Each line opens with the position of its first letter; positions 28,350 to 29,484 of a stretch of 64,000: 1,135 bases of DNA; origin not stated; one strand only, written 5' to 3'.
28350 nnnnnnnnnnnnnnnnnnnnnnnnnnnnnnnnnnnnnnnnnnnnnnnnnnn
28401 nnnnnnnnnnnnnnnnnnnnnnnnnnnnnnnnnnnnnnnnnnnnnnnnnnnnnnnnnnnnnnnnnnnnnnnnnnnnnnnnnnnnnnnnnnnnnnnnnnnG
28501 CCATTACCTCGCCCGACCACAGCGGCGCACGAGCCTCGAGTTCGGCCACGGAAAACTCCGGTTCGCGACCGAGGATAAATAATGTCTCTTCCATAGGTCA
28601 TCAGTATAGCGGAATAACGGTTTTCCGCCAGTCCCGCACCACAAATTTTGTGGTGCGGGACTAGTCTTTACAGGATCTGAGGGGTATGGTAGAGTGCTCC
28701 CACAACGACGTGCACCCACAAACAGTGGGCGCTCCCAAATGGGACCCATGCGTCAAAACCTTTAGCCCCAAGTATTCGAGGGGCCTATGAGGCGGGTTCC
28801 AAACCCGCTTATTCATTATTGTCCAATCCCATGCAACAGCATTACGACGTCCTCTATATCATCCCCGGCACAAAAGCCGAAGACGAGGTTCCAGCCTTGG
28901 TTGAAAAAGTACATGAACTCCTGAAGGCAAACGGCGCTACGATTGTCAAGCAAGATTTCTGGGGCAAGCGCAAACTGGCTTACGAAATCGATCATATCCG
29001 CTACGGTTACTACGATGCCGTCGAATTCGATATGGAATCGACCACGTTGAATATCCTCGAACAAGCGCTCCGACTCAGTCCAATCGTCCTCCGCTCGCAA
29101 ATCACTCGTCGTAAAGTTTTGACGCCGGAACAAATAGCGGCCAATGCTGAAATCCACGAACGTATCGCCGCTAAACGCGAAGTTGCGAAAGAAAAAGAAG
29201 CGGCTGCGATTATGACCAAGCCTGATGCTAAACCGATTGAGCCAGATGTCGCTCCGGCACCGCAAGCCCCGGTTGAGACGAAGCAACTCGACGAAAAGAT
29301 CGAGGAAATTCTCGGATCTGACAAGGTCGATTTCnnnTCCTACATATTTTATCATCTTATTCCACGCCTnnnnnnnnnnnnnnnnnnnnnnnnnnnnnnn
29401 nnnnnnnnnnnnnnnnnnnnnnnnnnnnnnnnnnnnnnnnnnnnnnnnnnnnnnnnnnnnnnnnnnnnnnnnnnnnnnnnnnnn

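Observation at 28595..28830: Structured ~130-nt rpsF leader and a 33-bp perfect palindrome between divergent promoters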

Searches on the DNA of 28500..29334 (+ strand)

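Call 4: search_rna_families(source=window, start=28500, end=28950, threshold=evalue, max_evalue=10, show_alignments=5)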
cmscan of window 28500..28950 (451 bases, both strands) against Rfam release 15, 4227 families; matches with E-value up to 10: 7.
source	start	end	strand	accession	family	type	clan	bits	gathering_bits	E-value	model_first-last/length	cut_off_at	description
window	28630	28661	+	RF03396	mir-2814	Gene; miRNA;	-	18.2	90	0.85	1-87/87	no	mir-2814 microRNA precursor family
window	28710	28813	+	RF02875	AS-pc01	Gene; antisense;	-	18.1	79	0.99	1-99/99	no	Antisense to pHK01_035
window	28821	28837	-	RF01346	CRISPR-DR36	Gene; CRISPR;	-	16.7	38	0.37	1-36/36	no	CRISPR RNA direct repeat element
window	28631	28660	-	RF04198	MIR8670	Gene; miRNA;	-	16.7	150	1.8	1-142/142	no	MIR8670 microRNA precursor family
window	28632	28661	+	RF04198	MIR8670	Gene; miRNA;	-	16.7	150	1.8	1-142/142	no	MIR8670 microRNA precursor family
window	28631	28661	+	RF00756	mir-299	Gene; miRNA;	-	16.2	67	1.7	11-53/63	no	mir-299 microRNA precursor family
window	28605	28670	-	RF02614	BSR1073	Gene; sRNA;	-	13.7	241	0.36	1-196/196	no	Brucella sRNA 1073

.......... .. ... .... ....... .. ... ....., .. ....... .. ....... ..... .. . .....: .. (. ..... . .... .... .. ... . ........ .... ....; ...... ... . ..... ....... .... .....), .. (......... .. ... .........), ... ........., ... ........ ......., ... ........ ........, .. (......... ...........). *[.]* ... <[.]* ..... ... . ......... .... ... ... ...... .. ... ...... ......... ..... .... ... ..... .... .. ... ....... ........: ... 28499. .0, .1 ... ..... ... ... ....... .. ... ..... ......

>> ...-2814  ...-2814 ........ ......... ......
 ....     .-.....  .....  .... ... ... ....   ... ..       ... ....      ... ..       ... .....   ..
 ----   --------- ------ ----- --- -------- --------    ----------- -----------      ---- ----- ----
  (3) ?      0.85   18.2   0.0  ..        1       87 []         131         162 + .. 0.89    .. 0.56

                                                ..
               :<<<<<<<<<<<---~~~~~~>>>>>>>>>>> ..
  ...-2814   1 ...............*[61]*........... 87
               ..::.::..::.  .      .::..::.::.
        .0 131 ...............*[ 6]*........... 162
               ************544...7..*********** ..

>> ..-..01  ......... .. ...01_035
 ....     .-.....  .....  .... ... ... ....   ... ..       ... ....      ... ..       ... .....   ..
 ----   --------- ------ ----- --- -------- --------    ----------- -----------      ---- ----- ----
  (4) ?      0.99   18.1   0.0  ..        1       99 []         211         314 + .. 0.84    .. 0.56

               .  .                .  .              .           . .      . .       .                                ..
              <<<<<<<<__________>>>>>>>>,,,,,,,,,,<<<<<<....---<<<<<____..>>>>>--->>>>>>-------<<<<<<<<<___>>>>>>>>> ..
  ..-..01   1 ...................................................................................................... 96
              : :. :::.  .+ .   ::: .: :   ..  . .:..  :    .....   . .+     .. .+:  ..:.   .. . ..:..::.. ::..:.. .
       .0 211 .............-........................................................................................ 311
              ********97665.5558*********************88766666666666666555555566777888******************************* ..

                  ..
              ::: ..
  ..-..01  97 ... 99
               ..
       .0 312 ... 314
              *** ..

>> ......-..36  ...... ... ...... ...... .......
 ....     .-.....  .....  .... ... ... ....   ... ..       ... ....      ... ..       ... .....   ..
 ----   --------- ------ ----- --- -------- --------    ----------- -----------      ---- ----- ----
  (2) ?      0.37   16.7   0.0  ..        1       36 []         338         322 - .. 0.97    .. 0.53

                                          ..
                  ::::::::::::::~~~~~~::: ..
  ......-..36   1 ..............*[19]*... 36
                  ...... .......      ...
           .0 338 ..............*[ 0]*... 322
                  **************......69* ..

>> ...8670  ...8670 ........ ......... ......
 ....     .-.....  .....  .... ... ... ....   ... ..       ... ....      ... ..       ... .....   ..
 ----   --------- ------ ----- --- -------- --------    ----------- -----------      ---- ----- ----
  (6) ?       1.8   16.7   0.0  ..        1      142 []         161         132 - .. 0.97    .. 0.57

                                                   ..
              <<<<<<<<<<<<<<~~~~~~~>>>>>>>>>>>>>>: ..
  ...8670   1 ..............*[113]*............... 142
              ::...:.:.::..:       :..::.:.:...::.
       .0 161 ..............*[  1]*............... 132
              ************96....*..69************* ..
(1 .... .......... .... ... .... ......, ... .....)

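Call 27: search_rna_families(sources=[L006, L009, L016, L021, L027, L038, L042, L044, L057, L065, L068, L070, L071, L013, L001, L002, L003, L011, L023, L078], threshold=gathering)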
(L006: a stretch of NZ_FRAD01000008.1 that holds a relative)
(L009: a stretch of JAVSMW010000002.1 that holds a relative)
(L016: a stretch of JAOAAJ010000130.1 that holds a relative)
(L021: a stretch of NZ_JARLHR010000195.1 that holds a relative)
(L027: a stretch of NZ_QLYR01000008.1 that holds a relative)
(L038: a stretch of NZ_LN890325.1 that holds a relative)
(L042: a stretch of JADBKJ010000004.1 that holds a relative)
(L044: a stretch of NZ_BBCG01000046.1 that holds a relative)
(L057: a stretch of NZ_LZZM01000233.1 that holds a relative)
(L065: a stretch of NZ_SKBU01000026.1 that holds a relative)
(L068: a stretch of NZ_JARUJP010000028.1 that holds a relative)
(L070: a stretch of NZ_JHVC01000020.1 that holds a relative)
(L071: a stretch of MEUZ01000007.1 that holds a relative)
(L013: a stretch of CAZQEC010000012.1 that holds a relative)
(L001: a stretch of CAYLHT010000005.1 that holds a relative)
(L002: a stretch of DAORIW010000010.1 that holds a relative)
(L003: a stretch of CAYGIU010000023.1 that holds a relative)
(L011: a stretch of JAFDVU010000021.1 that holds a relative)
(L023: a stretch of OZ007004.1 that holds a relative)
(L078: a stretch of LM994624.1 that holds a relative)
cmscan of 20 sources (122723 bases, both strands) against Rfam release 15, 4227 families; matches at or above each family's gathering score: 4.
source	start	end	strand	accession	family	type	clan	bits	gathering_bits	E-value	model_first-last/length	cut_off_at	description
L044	199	269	+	RF00005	tRNA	Gene; tRNA;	CL00001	65.9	29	8e-12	1-71/71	no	tRNA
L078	2476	2562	+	RF00005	tRNA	Gene; tRNA;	CL00001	60.8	29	2e-10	1-71/71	no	tRNA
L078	2340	2427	+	RF00005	tRNA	Gene; tRNA;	CL00001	53.8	29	1.7e-08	1-71/71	no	tRNA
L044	76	145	+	RF00005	tRNA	Gene; tRNA;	CL00001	53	29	2.8e-08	1-71/71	no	tRNA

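Call 56: build_rna_model(alignment_id=A5, structure=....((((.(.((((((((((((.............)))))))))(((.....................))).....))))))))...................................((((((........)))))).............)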
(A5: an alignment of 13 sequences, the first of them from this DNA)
Model R1 built from alignment A5 (13 sequences, 153 columns); structure: as given.
model positions 116; base pairs 26; branch points 2; effective number of sequences 3.78; information 0.59 bits per position. Calibrated on 0.2 Mb of random sequence (short: E-values are rough).
structure used (alignment columns):
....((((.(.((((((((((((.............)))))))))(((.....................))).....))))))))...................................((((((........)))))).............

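Call 57: search_with_rna_model(model_id=R1, sources=[window, L001, L002, L003, L004, L005, L006, L007, L008, L009, L010, L011, L012, L013, L014, L015, L016, L017, L018, L019, L020, L021, L022, L023, L024, L025, L026, L027, L028, L029, L030, L031, L032, L033, L034, L035, L036, L037, L038, L039, L040, L041, L042, L043, L044, L045, L046, L047, L048, L049, L050, L051, L052, L053, L054, L055, L056, L057, L058, L059, L060, L061, L062, L063, L064, L065, L066, L067, L068, L069, L070, L071, L072, L073, L074, L075, L076, L077, L078, L079, L080, L081, L082, L084, L085, L086, L087, L089, L091, L092, L095, L097, L100, L101, L104], max_evalue=10, make_alignment=true)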
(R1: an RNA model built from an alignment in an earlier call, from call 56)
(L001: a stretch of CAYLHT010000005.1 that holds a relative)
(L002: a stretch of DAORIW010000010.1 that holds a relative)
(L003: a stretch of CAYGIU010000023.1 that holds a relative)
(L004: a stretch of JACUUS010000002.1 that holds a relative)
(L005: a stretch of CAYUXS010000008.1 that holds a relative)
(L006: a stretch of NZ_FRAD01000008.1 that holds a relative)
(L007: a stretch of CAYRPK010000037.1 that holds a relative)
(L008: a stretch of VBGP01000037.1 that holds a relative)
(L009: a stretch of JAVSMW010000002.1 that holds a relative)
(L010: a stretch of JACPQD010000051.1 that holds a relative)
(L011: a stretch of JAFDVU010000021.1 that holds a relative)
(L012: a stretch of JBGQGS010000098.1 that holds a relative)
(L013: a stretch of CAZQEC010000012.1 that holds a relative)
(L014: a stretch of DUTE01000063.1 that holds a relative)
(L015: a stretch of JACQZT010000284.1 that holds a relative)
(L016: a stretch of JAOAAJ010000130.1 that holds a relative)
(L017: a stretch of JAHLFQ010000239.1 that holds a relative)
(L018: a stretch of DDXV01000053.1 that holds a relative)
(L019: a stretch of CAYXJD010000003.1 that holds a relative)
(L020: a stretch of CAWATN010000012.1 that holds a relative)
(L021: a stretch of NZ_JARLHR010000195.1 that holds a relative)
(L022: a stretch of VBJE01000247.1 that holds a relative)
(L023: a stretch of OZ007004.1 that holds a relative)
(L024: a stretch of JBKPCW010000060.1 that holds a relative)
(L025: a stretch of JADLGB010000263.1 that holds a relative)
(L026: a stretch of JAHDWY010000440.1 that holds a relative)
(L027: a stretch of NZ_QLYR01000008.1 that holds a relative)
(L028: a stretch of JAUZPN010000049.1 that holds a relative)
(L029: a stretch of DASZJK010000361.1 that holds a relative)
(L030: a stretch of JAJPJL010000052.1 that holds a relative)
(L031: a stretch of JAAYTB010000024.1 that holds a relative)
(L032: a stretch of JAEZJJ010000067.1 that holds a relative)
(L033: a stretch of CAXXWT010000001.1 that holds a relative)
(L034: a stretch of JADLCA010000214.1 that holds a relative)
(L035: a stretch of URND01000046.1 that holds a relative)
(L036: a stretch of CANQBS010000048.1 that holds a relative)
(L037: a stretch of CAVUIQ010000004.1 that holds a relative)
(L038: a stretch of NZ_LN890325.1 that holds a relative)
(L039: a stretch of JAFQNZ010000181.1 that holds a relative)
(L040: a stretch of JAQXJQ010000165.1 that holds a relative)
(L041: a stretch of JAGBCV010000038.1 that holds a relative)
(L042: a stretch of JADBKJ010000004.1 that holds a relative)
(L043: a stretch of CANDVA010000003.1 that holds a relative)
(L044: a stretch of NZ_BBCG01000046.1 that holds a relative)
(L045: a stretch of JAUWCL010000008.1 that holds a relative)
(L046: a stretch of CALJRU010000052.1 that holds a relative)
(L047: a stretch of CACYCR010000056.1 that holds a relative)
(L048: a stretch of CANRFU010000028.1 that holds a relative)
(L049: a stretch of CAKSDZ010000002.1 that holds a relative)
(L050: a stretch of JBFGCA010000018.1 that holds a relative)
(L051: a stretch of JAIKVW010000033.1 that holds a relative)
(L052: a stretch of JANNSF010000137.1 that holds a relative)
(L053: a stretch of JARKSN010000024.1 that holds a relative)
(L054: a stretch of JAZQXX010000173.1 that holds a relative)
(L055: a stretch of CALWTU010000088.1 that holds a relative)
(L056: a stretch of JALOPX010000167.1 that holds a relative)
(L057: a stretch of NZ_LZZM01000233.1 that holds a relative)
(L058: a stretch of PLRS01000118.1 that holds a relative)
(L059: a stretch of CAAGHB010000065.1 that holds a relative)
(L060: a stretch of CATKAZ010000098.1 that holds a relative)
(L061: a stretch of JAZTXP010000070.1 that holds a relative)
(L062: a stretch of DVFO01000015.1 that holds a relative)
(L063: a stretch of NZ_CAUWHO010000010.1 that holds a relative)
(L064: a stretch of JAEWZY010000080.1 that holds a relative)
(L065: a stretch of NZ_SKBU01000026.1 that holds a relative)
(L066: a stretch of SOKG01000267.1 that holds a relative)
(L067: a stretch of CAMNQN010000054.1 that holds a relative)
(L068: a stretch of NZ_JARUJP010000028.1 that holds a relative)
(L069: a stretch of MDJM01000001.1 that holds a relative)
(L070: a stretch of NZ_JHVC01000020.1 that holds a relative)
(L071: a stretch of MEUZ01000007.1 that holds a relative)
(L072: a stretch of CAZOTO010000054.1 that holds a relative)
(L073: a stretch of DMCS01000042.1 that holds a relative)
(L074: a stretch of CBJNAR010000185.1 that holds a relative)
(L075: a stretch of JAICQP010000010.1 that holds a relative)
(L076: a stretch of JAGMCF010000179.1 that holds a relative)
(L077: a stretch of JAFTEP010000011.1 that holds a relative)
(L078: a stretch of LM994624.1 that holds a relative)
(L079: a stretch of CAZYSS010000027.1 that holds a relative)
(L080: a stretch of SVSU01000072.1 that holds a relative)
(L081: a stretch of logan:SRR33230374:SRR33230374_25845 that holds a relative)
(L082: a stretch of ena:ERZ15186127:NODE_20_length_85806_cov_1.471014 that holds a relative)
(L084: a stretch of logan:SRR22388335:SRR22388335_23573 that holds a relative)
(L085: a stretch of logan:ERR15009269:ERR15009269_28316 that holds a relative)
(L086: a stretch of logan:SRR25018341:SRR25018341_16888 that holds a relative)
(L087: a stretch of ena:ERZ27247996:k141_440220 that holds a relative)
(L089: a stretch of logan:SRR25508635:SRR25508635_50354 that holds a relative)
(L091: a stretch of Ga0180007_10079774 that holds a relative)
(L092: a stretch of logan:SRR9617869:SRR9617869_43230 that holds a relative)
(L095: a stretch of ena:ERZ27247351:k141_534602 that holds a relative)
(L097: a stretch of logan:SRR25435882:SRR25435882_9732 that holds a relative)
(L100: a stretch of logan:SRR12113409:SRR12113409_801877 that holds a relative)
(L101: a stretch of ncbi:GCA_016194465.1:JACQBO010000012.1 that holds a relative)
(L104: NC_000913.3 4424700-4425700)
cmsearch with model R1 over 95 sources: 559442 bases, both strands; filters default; matches with E-value up to 10: 15.
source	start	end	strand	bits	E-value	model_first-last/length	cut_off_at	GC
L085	1380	1490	+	104.7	7.6e-24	1-116/116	no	0.56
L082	2371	2485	+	97.6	5e-22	1-116/116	no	0.61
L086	1367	1490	+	90.5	3.3e-20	1-116/116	no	0.58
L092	1359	1491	+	82.4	3.9e-18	1-116/116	no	0.49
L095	1377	1495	+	81.8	5.6e-18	1-116/116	no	0.56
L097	1385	1489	+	79.7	2e-17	1-116/116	no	0.56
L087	1367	1493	+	79.3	2.5e-17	1-116/116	no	0.57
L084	2363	2496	+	77.4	7.5e-17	1-116/116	no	0.54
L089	1376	1491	+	76.2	1.5e-16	1-116/116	no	0.55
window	28703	28820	+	75.3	2.6e-16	1-116/116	no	0.53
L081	2185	2294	+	75.1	2.9e-16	1-116/116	no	0.62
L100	662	793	+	70.4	4.8e-15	1-116/116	no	0.58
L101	215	346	+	68.9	1.1e-14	1-116/116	no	0.58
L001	2860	2959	+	66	6.3e-14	1-116/116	no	0.57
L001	5224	5334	+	13.7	1.7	1-116/116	no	0.47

Alignment A6: 15 matches aligned to the model, 179 columns, each read 5' to 3' on its own strand. Consensus structure (alignment columns), stored with it:
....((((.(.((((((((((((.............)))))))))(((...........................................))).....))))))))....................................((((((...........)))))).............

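Call 58: search_with_rna_model(model_id=R1, sources=[window, L001, L081, L082, L084, L085, L086, L087, L089, L092, L095, L097, L100], max_evalue=0.00001, make_alignment=true)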
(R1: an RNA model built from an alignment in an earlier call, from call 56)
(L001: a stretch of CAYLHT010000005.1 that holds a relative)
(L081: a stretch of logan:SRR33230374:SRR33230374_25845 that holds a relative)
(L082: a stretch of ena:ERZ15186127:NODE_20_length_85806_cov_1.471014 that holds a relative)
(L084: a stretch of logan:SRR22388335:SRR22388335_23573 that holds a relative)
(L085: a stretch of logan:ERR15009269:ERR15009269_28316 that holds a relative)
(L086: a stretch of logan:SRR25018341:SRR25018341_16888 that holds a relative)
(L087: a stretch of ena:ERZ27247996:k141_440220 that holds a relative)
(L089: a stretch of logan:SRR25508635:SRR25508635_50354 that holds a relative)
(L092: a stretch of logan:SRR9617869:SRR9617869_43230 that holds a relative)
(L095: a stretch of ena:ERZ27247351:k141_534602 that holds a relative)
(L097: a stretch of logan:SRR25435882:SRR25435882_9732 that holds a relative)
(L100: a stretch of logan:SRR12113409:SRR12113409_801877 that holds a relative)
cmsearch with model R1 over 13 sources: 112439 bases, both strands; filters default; matches with E-value up to 0.00001: 13.
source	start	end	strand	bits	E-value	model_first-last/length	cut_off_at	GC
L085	1380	1490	+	104.7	1.5e-24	1-116/116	no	0.56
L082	2371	2485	+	97.6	1e-22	1-116/116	no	0.61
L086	1367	1490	+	90.5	6.6e-21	1-116/116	no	0.58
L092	1359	1491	+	82.4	7.9e-19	1-116/116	no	0.49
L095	1377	1495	+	81.8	1.1e-18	1-116/116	no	0.56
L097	1385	1489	+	79.7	4e-18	1-116/116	no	0.56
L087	1367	1493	+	79.3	5e-18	1-116/116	no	0.57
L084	2363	2496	+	77.4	1.5e-17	1-116/116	no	0.54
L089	1376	1491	+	76.2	3e-17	1-116/116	no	0.55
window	28703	28820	+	75.3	5.2e-17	1-116/116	no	0.53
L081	2185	2294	+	75.1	5.8e-17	1-116/116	no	0.62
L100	662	793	+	70.4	9.6e-16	1-116/116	no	0.58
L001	2860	2959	+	66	1.3e-14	1-116/116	no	0.57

Alignment A7: 13 matches aligned to the model, 152 columns, each read 5' to 3' on its own strand. Consensus structure (alignment columns), stored with it:
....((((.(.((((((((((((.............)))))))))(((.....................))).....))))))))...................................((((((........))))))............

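Call 67: search_with_rna_model(model_id=R2, source=window, start=28600, end=28860, filters=off, max_evalue=10, show_alignments=3)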
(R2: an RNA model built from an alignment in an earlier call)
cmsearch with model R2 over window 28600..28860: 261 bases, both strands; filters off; matches with E-value up to 10: 10.
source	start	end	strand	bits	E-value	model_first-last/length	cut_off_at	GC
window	28632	28662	-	4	0.38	1-44/44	no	0.55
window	28630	28660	+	3.6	0.47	1-44/44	no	0.55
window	28760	28784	-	3.5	0.52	8-34/44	no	0.56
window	28731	28744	+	2.9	0.74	1-44/44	no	0.57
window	28663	28675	+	1.8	1.5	1-44/44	no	0.38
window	28733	28746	-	1.7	1.5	1-44/44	no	0.57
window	28763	28784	+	-0.2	4.8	1-44/44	no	0.59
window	28712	28732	-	-0.7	6.6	8-28/44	no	0.67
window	28792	28808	-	-0.8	7.2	11-25/44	no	0.71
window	28792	28808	+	-1.3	9.5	11-25/44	no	0.71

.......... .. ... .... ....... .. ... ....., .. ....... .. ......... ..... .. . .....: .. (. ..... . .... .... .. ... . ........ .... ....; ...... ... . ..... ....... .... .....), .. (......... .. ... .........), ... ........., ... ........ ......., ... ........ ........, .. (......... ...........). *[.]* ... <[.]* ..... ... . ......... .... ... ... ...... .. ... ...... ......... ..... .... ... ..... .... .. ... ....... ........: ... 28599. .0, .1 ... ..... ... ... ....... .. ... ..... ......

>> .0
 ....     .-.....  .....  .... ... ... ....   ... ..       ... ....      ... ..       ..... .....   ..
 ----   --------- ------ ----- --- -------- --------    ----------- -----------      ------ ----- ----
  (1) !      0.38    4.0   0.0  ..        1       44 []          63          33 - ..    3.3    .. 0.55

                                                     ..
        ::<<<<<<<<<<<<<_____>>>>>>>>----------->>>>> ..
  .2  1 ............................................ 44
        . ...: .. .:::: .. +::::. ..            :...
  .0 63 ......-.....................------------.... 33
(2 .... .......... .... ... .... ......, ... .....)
